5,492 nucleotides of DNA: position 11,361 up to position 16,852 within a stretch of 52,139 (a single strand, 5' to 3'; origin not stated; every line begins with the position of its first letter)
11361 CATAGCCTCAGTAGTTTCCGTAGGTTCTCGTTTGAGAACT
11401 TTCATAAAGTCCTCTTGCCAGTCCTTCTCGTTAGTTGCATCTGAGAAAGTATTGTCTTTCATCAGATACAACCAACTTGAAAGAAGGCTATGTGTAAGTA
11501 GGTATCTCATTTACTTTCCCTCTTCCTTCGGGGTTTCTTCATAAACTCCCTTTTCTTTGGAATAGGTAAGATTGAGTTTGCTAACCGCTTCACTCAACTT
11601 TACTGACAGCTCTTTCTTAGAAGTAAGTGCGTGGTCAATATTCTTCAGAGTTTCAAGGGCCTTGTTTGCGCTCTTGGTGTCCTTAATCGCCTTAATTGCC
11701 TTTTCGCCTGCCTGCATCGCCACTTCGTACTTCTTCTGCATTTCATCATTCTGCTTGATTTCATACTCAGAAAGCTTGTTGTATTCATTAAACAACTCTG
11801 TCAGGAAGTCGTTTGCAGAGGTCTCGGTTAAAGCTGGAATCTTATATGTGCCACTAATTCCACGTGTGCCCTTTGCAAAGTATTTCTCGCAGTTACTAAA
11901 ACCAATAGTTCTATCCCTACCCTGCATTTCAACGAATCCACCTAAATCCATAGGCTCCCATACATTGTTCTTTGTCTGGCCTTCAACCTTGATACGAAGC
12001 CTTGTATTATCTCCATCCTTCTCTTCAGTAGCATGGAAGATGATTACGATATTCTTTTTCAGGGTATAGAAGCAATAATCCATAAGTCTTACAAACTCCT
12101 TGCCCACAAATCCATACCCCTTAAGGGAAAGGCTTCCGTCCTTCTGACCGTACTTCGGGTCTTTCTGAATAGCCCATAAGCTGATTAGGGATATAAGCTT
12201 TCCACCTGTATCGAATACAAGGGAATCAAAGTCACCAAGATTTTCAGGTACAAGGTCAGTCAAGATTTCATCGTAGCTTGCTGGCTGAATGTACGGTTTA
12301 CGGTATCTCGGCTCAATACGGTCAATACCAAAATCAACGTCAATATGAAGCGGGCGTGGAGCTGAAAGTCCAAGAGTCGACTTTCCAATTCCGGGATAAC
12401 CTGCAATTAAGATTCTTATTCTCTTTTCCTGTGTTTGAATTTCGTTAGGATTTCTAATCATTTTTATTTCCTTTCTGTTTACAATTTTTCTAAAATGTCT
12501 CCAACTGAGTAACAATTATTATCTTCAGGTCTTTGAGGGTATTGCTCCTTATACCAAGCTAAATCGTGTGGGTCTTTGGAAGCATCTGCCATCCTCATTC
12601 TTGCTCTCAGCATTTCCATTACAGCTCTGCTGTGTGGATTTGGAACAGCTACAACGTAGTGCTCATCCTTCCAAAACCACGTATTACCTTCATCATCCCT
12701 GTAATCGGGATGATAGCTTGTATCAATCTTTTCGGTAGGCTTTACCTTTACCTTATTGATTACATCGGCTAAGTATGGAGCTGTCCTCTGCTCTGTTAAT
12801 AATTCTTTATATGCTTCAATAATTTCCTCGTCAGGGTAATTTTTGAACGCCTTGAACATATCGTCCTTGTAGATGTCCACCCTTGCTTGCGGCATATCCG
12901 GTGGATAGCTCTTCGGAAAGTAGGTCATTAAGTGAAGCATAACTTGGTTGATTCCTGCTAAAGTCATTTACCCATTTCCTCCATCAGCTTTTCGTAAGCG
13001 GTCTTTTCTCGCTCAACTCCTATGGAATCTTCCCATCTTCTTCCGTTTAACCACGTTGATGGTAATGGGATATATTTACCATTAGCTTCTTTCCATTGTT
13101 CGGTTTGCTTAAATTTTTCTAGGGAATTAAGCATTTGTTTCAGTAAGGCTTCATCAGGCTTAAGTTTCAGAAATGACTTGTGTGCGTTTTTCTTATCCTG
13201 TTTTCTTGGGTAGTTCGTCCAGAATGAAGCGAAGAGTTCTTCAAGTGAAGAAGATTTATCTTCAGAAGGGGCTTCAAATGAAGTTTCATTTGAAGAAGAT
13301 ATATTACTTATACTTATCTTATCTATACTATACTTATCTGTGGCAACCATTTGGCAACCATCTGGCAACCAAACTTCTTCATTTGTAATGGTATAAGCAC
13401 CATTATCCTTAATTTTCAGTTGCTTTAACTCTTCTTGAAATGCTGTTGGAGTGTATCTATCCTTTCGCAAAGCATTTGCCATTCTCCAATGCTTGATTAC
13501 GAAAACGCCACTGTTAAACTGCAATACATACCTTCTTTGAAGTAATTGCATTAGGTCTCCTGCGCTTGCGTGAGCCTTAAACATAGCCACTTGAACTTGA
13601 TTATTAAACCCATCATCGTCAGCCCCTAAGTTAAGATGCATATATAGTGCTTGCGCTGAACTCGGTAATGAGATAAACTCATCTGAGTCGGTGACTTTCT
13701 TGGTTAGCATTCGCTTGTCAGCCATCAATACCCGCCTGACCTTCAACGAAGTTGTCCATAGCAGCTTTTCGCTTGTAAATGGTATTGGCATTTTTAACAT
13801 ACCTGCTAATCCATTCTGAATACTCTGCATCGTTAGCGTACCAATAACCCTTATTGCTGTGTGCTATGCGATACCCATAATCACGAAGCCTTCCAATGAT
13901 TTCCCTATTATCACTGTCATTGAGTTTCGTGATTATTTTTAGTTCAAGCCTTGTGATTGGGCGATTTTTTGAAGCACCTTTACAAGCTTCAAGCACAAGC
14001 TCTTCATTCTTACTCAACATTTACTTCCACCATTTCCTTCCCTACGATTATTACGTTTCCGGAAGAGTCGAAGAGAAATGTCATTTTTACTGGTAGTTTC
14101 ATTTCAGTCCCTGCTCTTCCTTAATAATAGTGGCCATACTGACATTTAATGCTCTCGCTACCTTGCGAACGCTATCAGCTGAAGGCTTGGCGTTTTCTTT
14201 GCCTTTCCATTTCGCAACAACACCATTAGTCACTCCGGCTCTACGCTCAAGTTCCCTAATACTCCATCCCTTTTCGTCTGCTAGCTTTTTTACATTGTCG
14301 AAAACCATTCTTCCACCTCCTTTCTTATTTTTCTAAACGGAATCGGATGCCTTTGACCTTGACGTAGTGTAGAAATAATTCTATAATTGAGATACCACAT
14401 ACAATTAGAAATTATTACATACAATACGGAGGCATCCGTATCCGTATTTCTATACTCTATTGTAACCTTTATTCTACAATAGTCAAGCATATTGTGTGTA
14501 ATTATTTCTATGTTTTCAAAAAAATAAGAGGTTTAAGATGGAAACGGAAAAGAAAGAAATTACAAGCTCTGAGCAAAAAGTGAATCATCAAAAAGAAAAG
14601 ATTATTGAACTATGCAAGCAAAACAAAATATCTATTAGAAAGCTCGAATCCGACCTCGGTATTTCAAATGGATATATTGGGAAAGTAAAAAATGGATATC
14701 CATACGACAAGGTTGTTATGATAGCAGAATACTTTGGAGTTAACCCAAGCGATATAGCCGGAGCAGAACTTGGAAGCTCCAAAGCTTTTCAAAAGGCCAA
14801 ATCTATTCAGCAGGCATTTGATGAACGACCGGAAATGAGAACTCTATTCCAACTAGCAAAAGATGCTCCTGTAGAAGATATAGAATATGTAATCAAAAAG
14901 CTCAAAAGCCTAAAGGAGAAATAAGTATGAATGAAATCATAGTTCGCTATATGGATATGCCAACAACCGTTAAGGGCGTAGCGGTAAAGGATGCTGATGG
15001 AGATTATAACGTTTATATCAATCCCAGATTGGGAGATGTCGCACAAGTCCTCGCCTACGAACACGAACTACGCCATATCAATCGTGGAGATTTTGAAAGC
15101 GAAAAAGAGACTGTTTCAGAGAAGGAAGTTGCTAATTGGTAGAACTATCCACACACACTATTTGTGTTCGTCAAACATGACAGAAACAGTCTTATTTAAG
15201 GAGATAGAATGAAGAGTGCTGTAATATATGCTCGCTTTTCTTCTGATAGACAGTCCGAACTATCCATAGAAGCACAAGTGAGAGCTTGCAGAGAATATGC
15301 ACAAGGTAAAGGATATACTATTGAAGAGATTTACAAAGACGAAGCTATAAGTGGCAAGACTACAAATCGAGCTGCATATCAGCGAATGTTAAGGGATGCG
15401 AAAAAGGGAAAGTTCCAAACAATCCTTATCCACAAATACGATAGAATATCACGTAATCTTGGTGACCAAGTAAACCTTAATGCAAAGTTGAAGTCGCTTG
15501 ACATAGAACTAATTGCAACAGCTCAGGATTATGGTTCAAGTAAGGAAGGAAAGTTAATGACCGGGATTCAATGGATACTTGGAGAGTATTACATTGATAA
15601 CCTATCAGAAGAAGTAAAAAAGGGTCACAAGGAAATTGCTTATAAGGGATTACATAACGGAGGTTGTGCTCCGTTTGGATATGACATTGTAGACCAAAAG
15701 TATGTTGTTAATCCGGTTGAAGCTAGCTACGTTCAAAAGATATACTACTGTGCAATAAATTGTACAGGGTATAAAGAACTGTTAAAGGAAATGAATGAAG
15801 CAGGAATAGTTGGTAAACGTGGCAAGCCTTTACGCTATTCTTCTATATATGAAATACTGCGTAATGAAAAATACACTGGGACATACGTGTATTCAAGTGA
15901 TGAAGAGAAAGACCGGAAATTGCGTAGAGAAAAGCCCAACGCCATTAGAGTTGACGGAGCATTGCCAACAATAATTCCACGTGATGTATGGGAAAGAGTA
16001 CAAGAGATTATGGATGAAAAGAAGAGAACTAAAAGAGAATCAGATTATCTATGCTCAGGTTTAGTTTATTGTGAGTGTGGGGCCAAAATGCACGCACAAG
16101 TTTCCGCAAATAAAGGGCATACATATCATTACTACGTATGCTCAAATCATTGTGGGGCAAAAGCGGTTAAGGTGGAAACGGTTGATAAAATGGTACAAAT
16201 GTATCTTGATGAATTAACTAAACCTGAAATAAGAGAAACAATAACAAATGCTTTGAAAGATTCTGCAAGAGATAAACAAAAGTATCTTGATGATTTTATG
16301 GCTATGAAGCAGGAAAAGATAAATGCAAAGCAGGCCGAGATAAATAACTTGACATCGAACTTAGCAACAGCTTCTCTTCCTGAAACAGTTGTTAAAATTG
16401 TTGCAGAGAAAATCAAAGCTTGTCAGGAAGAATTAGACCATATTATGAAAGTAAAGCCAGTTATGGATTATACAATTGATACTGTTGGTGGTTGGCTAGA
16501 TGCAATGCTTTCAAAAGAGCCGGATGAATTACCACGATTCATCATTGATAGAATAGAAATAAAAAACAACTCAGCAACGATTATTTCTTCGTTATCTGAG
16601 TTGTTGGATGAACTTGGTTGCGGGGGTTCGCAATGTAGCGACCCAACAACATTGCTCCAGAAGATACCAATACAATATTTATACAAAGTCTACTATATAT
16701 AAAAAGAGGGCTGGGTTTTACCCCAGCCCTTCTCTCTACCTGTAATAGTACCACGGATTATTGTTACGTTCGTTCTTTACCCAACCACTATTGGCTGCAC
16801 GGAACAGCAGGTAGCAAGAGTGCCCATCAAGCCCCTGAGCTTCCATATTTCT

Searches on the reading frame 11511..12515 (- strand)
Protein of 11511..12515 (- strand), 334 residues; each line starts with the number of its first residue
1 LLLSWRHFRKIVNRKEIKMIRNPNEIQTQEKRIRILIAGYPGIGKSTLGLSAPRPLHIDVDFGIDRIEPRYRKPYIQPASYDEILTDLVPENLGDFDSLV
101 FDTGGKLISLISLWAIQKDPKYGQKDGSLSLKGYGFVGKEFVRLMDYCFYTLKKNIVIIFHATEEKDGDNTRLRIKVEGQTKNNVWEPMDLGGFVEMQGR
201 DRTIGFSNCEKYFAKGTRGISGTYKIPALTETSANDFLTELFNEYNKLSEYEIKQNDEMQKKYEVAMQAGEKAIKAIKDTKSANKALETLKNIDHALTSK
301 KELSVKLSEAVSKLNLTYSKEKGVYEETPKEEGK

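Call 49: search_protein_families(library=phrogs, proteins=[window:11511-12515:-], max_evalue=0.001)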
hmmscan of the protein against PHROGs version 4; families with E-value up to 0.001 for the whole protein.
window:11511-12515:- (334 aa): 2 families
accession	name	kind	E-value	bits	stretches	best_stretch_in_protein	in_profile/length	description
phrog_124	-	DNA, RNA and nucleotide metabolism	1.1e-41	144.5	1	15-329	24-338/382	Sak4-like ssDNA annealing protein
phrog_14754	-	unknown function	5.5e-05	24.2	1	35-111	19-94/98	-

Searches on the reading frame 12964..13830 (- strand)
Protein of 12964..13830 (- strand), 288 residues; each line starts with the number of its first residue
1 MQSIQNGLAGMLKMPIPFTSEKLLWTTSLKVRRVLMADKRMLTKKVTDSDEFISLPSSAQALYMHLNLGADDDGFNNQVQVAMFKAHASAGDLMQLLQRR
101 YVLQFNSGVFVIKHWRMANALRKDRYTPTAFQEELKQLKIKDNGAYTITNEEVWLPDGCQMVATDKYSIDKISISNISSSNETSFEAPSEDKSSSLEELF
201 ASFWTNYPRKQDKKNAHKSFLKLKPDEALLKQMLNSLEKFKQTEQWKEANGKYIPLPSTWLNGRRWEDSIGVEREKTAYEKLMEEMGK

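Call 49: search_protein_families(library=phrogs, proteins=[window:12964-13830:-], max_evalue=0.001)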
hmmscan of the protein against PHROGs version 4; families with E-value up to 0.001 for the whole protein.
window:12964-13830:- (288 aa): 11 families
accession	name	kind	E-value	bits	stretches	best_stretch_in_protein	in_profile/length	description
phrog_5708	-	DNA, RNA and nucleotide metabolism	8.3e-48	164.7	1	36-249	1-212/263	DnaD-like helicase loader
phrog_8489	-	DNA, RNA and nucleotide metabolism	1.2e-46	161.1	1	36-273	1-246/296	DnaD-like helicase loader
phrog_270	-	DNA, RNA and nucleotide metabolism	4.3e-21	76.7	1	167-273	151-253/383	replication initiation protein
phrog_9474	-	DNA, RNA and nucleotide metabolism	8e-20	72.5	1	183-281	162-260/288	replication initiation protein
phrog_1163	-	unknown function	7.6e-18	66.2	1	35-268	7-246/273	-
phrog_9327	-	DNA, RNA and nucleotide metabolism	1.4e-16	61.9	1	180-271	154-243/276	primosomal protein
phrog_1347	-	unknown function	1.9e-10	41.1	1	195-269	272-346/417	-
phrog_16304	-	unknown function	5.6e-10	40.5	1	189-267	136-222/244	-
phrog_35156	-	unknown function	7.8e-07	30.2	1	199-267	86-150/154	-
phrog_10293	-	unknown function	3.5e-06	27.8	1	197-270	14-85/185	-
phrog_10469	-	DNA, RNA and nucleotide metabolism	4.1e-06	27.3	1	57-149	32-142/305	DnaD-like helicase loader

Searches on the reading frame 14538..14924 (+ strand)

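Call 10: search_protein_families(library=phrogs, proteins=[window:14538-14924:+], max_evalue=0.001)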
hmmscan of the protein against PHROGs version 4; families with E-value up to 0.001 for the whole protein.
window:14538-14924:+ (128 aa): 5 families
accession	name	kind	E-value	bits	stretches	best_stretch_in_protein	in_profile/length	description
phrog_8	-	transcription regulation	2.7e-10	41.2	1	19-71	78-133/346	transcriptional regulator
phrog_2967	-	transcription regulation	2.6e-06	28.1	1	14-96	7-89/225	transcriptional regulator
phrog_4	-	transcription regulation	8.7e-06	26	1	13-78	127-196/400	transcriptional repressor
phrog_18248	-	transcription regulation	1.6e-05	25.2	1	20-73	5-59/264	transcriptional regulator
phrog_3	-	transcription regulation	0.00019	22.3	1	12-96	83-171/430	transcriptional repressor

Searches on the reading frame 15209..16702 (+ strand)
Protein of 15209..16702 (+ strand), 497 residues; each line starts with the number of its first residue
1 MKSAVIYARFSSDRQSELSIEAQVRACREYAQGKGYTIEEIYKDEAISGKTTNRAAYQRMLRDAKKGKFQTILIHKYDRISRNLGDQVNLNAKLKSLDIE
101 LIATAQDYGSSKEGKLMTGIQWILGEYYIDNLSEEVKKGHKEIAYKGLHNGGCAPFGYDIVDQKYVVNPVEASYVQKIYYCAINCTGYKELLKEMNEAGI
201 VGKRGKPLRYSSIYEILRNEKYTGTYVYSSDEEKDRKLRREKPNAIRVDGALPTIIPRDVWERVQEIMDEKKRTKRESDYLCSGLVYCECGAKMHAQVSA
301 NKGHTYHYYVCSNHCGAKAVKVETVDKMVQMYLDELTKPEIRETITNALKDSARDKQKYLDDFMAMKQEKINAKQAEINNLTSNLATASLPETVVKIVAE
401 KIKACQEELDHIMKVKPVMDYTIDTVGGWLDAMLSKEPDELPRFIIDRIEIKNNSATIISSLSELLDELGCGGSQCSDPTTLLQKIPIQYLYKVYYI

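Call 10: search_protein_families(library=phrogs, proteins=[window:15209-16702:+], max_evalue=0.001)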
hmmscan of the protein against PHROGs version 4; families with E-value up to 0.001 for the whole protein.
window:15209-16702:+ (497 aa): 4 families
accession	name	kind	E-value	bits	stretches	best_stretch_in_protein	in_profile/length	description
phrog_95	-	integration and excision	8.1e-100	336.3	1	1-457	87-561/651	integrase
phrog_125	-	DNA, RNA and nucleotide metabolism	7.3e-28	98.8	1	1-272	19-252/254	DNA invertase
phrog_6620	-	integration and excision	6.8e-10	39.8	1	2-105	56-156/201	transposase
phrog_7701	-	DNA, RNA and nucleotide metabolism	5e-06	27.8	1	154-229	4-70/137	DNA invertase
